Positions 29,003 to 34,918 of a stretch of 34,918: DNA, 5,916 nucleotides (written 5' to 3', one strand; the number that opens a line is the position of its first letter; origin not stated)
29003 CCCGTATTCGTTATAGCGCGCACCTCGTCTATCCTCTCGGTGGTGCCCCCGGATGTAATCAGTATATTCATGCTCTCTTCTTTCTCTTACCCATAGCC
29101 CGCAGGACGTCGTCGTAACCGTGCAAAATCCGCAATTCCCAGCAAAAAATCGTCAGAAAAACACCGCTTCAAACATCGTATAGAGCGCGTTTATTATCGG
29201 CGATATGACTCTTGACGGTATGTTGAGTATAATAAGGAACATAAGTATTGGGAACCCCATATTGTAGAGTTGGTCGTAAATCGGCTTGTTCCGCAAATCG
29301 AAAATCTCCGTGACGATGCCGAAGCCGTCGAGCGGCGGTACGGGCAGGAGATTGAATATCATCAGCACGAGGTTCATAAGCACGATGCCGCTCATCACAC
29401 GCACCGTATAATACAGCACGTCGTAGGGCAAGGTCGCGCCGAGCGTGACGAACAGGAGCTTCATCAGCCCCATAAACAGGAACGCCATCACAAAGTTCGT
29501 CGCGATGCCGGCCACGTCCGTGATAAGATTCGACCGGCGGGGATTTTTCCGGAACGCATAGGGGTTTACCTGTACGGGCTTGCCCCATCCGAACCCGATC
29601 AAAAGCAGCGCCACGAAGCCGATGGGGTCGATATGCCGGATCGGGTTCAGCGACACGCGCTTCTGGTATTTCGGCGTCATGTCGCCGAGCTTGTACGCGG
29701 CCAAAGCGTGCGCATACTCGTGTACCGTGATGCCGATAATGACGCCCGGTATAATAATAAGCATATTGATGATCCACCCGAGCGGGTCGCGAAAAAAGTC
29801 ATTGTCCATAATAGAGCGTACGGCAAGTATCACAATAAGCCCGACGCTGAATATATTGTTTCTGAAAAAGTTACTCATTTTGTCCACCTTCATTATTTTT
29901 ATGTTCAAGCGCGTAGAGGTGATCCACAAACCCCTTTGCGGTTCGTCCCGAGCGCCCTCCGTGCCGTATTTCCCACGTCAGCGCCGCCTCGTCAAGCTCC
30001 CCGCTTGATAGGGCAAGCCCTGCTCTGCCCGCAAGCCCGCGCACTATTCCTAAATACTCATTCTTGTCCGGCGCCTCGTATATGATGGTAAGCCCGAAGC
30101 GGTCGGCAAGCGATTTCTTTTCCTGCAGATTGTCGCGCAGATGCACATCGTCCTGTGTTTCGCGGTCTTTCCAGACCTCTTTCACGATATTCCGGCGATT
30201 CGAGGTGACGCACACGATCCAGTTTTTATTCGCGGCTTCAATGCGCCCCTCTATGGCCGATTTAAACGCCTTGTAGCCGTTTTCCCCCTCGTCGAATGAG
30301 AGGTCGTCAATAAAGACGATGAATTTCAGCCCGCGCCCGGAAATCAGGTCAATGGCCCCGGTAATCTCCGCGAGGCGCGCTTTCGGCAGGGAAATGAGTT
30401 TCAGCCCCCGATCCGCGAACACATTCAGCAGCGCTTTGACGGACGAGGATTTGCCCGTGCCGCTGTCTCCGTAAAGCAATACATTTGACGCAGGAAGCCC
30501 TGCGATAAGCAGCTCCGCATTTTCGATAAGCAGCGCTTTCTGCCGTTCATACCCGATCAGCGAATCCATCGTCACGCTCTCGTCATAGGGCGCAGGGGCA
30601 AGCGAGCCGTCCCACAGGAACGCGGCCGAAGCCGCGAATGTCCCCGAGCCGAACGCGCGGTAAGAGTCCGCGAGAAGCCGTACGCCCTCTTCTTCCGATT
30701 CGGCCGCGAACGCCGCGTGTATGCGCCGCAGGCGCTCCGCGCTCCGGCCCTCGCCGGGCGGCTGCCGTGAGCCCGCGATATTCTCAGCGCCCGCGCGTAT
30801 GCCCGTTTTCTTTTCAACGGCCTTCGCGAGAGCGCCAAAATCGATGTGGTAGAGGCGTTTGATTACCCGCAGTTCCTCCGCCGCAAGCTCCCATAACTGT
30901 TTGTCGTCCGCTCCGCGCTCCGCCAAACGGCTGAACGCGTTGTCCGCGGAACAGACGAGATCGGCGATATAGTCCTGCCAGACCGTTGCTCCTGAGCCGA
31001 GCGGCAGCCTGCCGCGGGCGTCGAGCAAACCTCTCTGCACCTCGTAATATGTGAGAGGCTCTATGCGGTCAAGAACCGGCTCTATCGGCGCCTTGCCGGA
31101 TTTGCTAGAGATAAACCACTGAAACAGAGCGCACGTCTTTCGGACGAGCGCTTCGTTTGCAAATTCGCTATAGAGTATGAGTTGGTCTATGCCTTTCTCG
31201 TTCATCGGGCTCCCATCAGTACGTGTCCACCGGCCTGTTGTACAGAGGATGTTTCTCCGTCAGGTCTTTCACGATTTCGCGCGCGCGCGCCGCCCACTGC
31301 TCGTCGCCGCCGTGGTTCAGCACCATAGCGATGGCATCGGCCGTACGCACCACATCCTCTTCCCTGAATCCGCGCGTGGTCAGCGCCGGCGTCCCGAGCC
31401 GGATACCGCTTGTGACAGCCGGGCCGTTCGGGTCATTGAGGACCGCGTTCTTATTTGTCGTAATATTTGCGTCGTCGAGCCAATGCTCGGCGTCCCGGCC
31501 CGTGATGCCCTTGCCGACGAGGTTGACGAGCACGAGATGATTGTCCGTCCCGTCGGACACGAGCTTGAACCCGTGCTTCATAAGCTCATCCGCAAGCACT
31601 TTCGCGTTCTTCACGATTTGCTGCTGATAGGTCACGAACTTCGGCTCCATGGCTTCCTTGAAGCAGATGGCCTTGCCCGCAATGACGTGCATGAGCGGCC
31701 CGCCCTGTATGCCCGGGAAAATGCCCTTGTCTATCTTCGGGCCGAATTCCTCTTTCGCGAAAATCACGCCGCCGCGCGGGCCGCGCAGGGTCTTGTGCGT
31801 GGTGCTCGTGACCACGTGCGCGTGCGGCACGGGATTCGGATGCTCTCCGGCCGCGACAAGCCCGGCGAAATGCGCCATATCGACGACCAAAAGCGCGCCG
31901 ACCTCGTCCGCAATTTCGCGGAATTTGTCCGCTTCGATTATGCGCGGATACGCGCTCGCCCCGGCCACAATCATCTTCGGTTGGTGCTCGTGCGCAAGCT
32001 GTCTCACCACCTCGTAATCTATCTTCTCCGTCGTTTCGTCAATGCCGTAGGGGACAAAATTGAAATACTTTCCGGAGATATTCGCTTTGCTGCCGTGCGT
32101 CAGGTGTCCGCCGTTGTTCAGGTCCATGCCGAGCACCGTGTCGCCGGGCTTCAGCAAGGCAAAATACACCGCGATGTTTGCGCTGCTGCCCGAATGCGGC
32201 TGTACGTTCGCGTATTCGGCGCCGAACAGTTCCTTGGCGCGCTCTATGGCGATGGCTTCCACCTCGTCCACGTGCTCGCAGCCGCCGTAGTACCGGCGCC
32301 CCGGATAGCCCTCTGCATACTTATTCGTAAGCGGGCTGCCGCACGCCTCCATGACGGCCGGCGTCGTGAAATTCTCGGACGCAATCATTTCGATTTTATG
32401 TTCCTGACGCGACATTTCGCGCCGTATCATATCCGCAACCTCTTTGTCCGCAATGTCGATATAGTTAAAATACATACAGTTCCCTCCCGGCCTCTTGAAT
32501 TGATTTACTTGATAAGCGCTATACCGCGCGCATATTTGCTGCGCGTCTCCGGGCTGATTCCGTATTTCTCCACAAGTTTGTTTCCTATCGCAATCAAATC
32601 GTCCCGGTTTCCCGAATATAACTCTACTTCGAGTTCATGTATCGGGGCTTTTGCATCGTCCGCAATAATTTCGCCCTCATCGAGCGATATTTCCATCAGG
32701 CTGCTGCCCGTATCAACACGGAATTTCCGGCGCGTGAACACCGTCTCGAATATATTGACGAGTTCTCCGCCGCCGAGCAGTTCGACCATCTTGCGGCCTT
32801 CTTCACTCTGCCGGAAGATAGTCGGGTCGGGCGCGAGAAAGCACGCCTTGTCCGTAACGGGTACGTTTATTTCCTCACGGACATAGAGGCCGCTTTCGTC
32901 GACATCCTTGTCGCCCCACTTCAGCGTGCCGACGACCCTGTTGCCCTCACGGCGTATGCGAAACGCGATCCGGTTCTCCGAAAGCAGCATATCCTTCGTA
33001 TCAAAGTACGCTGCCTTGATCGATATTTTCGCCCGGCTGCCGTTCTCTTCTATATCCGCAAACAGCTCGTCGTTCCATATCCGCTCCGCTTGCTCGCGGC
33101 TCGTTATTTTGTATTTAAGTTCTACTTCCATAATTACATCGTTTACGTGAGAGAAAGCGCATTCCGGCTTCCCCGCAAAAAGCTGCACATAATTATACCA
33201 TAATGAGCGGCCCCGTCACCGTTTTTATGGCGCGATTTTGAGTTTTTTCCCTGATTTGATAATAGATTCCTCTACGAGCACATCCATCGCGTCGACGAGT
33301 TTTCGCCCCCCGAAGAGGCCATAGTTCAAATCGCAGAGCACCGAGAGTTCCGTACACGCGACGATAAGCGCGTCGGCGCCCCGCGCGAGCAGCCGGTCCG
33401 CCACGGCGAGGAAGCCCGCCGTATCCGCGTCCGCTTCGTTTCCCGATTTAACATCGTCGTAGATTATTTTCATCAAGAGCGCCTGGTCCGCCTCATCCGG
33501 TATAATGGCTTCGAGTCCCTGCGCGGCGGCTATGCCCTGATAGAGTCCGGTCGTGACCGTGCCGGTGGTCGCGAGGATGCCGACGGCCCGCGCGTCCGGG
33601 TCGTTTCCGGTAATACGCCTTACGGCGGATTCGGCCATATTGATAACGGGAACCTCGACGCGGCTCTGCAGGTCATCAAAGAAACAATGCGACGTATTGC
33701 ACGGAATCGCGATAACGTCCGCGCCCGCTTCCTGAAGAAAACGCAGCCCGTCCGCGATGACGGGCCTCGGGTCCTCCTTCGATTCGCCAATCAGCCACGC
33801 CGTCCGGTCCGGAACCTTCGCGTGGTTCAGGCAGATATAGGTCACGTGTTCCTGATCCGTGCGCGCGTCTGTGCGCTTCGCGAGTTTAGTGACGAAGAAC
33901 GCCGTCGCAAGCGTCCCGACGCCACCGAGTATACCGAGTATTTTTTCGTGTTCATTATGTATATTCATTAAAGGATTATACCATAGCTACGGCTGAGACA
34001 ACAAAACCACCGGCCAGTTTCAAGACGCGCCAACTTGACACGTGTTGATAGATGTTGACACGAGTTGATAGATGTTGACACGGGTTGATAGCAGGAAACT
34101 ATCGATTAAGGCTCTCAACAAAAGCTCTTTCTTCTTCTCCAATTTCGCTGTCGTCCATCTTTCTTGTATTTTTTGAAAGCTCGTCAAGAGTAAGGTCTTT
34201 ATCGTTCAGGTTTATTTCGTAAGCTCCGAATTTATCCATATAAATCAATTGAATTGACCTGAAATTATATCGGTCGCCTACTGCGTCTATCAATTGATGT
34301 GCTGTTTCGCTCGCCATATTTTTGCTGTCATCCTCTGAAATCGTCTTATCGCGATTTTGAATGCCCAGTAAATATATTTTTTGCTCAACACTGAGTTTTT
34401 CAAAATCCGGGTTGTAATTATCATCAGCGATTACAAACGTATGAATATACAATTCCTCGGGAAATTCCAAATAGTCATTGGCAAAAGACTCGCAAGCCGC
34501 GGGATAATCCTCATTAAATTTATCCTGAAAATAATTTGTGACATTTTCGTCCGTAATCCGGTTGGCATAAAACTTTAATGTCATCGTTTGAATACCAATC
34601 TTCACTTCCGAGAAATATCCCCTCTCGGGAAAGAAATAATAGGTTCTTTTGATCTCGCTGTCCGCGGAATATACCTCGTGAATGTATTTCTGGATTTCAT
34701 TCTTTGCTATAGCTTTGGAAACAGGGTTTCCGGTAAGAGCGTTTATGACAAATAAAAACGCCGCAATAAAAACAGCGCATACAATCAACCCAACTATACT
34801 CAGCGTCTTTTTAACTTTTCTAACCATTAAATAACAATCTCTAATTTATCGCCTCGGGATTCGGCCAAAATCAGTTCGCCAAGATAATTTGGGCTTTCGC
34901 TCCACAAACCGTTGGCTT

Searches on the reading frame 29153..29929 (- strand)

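Call 50: search_protein_families(library=pfam, proteins=[window:29153-29929:-], max_evalue=0.01)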
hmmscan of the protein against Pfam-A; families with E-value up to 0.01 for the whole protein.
window:29153-29929:- (258 aa): 2 families
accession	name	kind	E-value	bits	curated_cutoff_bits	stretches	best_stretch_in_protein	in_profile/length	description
PF02163.28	Peptidase_M50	-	3.2e-13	50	27.2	2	178-234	162-219/221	Peptidase family M50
PF14017.11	DUF4233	-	0.0068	17.2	27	0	16-73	23-80/107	Protein of unknown function (DUF4233)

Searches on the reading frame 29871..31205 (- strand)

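Call 50: search_protein_families(library=pfam, proteins=[window:29871-31205:-], max_evalue=0.01)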
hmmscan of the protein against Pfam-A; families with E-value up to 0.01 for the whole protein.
window:29871-31205:- (444 aa): 6 families
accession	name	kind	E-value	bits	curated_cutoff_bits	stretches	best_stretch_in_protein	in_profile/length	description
PF05673.19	DUF815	-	2.4e-78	263.2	23.8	1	193-431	3-246/249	Protein of unknown function (DUF815)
PF13191.12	AAA_16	-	7.6e-05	23.7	32.6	1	235-267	21-52/167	AAA ATPase domain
PF20720.3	nSTAND3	-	0.00016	21.8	27.2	1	241-362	19-136/155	Novel STAND NTPase 3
PF12775.13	AAA_7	-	0.0018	18.3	25.8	0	240-266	34-60/181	P-loop containing dynein motor region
PF00004.35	AAA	-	0.002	19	21.2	1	242-303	1-67/131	ATPase family associated with various cellular activities (AAA)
PF13401.12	AAA_22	-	0.0051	17.6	27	0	240-277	6-45/130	AAA domain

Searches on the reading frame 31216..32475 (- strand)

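Call 50: search_protein_families(library=pfam, proteins=[window:31216-32475:-], max_evalue=0.01)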
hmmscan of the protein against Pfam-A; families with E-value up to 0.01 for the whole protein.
window:31216-32475:- (419 aa): 3 families
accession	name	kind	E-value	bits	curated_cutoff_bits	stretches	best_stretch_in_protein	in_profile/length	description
PF00464.25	SHMT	-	1.1e-170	568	27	1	8-381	3-398/399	Serine hydroxymethyltransferase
PF00155.27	Aminotran_1_2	-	2.9e-09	37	19.7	1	58-367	33-351/361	Aminotransferase class I and II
PF01212.27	Beta_elim_lyase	-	7e-06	26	27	1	78-320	39-239/288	Beta-eliminating lyase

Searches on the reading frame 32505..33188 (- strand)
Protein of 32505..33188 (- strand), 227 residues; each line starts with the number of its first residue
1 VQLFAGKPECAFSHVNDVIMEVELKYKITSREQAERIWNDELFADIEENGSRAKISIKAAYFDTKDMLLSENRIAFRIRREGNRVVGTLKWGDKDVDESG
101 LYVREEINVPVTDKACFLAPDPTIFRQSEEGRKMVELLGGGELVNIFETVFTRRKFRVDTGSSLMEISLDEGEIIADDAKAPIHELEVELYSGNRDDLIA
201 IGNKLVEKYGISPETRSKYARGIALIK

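Call 50: search_protein_families(library=pfam, proteins=[window:32505-33188:-], max_evalue=0.01)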
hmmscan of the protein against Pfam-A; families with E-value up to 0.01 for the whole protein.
window:32505-33188:- (227 aa): 1 family
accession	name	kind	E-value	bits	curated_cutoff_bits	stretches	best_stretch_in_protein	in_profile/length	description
PF01928.26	CYTH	-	9.4e-19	68.4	23.2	1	21-215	3-171/179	CYTH domain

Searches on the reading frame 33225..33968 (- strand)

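Call 97: search_protein_families(library=pfam, proteins=[window:33225-33968:-], max_evalue=0.001)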
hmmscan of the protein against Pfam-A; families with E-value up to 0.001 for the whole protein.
window:33225-33968:- (247 aa): 1 family
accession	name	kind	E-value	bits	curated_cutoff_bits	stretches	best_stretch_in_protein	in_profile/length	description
PF01177.27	Asp_Glu_race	-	1.6e-41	142.9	31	1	14-234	1-210/211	Asp/Glu/Hydantoin racemase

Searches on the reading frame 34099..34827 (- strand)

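Call 97: search_protein_families(library=pfam, proteins=[window:34099-34827:-], max_evalue=0.001)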
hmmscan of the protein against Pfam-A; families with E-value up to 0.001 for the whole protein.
window:34099-34827:- (242 aa): 1 family
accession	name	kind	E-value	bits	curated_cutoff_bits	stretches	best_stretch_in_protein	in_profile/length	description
PF25425.1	YfjL_N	-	2.1e-13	50.8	27.8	1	13-94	6-91/97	YfjL-like, N-terminal domain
